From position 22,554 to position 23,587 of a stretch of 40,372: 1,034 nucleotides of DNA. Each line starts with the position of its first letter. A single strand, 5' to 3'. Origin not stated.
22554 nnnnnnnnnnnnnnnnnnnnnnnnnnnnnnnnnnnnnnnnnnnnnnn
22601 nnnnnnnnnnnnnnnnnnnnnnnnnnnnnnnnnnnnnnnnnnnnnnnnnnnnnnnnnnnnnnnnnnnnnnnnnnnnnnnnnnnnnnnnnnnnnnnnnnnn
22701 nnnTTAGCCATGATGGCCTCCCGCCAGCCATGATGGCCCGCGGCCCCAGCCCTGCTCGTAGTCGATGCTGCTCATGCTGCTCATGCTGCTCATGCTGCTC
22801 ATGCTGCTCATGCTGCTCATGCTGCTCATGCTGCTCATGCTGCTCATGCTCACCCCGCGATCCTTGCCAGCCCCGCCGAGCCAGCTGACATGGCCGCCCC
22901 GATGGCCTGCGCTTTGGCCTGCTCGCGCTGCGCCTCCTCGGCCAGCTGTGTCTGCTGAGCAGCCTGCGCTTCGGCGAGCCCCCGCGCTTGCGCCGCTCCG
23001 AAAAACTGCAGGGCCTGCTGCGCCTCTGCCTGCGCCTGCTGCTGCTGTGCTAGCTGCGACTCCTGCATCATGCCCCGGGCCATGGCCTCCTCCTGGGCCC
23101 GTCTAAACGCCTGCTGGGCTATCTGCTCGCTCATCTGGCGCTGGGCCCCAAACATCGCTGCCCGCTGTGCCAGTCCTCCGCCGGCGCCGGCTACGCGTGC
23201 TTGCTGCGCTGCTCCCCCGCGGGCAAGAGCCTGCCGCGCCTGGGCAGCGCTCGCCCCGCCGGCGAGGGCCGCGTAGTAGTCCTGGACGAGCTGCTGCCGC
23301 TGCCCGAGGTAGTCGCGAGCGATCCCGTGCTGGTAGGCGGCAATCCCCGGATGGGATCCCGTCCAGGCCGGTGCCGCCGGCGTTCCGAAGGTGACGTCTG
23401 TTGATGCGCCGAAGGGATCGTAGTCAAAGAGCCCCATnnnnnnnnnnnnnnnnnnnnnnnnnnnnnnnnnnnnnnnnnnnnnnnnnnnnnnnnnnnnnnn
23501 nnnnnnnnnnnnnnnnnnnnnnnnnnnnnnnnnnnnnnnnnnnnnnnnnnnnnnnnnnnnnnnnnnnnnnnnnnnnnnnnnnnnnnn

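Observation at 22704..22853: Perfect 9-bp x 9.7 tandem repeat between two core-protein genes forms a doubly coupled (SSM)n micro-ORF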

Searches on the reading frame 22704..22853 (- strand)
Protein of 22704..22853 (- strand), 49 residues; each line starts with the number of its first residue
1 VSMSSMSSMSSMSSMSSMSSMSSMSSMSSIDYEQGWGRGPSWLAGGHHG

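Call 5: search_protein_families(library=phrogs, proteins=[window:22704-22853:-], max_evalue=0.01)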
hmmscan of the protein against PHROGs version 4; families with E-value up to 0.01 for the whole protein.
window:22704-22853:- (49 aa): 0 families

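Call 49: list_cluster_members(proteins=[window:22707-22853:-, window:22707-22847:-, window:22707-22829:-, window:22707-22838:-, window:22707-22820:-, window:22707-22811:-, window:22707-22802:-, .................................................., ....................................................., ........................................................])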
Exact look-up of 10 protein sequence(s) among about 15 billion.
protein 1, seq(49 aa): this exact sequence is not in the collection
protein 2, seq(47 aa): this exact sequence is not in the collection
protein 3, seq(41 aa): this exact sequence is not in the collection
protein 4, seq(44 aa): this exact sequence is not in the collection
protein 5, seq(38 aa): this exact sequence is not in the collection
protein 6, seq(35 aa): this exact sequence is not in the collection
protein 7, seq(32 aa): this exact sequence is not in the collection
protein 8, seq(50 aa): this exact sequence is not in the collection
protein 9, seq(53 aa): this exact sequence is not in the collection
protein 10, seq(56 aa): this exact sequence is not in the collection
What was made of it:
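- On In-frame VNTR (slippage minisatellite): Exact look-ups of length variants with 4 to 12 MSS units found nothing (call 49).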

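Call 50: find_homologous_proteins(query=window:22707-22853:-, max_evalue=10)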
Query seq(49 aa): 1276 candidates shared short words with the query, none scored E <= 10.
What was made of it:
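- The micro-ORF is absent from the protein databases (calls 49, 50). No allele series was observed (calls 49, 50).
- Tried and rejected: Exact look-ups of variants with 4-12 MSS units, and a homology search with the 49-aa ORF, found nothing (calls 49, 50).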

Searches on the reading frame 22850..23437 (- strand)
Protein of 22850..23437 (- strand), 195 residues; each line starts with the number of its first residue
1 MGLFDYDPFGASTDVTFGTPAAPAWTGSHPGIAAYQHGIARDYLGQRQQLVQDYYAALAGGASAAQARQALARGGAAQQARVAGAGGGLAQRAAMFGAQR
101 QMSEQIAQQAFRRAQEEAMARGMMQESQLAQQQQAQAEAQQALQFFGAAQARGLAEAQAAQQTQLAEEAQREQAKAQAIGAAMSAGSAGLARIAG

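Call 5: search_protein_families(library=phrogs, proteins=[window:22850-23437:-], max_evalue=0.01)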
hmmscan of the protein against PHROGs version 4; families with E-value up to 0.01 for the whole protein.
window:22850-23437:- (195 aa): 0 families

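Call 8: find_related_loci(query=window:22850-23437:-, collection=viral_contigs, flank=4000)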
Query window:22850-23437:- (195 aa) in viral_contigs; peptide patterns used: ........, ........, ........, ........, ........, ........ (x = any residue, [..] = any of these).
233 stretches matched a pattern, but none encodes a relative of the query by tblastn (E <= 1e-3).

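Call 45: search_protein_families(library=pfam, proteins=[window:22850-23437:-], max_evalue=1)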
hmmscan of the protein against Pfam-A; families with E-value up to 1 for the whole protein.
window:22850-23437:- (195 aa): 1 family
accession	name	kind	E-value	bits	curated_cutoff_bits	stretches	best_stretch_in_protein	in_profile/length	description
PF12688.13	TPR_5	-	0.023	15.3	24.2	1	32-71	2-41/119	Tetratrico peptide repeat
